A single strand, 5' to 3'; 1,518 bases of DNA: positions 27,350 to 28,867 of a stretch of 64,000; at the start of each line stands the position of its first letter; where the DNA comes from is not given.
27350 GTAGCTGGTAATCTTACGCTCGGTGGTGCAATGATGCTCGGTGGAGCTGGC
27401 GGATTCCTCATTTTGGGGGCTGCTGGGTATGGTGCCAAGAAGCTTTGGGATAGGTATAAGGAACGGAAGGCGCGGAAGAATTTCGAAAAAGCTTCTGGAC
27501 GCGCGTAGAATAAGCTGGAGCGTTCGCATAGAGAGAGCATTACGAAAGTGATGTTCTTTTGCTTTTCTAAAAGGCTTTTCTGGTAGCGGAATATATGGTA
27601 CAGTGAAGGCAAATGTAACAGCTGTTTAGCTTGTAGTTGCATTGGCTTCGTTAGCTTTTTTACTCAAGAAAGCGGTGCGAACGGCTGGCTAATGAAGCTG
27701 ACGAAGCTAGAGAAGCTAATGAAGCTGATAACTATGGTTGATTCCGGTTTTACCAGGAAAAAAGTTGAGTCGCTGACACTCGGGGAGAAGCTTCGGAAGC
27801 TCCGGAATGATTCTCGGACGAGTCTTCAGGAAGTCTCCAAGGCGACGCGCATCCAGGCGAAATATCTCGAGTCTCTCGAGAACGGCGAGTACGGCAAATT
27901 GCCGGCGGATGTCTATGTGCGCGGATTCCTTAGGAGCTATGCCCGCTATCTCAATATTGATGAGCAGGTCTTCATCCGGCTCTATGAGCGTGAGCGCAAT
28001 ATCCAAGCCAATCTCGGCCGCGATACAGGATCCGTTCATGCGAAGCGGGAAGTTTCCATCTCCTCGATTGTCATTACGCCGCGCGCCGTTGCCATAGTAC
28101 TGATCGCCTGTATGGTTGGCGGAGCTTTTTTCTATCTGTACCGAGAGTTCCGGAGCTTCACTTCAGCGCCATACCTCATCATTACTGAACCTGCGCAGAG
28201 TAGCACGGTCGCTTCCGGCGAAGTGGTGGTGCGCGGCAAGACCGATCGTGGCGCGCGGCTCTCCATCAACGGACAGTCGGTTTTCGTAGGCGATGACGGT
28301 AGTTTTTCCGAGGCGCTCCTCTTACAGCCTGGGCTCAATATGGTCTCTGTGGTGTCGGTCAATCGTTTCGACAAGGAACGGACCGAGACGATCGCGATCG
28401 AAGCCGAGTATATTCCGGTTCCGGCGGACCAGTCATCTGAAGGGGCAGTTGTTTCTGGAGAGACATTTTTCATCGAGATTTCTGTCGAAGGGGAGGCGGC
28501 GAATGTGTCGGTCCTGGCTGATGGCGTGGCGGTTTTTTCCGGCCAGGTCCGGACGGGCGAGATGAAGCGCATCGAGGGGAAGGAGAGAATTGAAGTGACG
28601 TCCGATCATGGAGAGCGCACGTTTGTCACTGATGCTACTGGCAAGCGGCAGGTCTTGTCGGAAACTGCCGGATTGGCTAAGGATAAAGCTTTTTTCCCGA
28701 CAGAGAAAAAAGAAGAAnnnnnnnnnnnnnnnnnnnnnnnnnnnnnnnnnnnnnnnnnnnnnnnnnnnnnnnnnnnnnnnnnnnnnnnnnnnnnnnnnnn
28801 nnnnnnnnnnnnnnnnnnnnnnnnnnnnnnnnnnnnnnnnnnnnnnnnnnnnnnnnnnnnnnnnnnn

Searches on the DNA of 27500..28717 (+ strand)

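Call 45: search_rna_families(sources=[L001, L002, L003, L004, L005, L006, L008], threshold=gathering)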
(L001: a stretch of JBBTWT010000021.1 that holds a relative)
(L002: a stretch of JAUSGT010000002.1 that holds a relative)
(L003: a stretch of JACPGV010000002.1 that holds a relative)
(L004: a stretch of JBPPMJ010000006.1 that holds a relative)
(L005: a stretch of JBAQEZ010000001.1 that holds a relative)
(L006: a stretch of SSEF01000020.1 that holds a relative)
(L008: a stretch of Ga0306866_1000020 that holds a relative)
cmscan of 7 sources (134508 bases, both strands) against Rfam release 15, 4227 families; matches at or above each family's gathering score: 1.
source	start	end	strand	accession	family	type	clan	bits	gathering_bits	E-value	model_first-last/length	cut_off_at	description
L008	18156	18239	-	RF00005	tRNA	Gene; tRNA;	CL00001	61.1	29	1.8e-10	1-71/71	no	tRNA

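Call 76: search_rna_families(source=window, start=27500, end=27780, threshold=evalue, max_evalue=1)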
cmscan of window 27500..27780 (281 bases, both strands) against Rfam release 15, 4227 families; matches with E-value up to 1: 2.
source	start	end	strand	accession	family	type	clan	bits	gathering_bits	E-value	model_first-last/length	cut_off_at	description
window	27635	27726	-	RF03936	mir-4079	Gene; miRNA;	-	18.3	62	0.23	1-51/51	no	mir-4079 microRNA precursor family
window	27639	27722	+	RF03861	mir-4484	Gene; miRNA;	-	18.2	90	0.96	1-89/89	no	mir-4484 microRNA precursor family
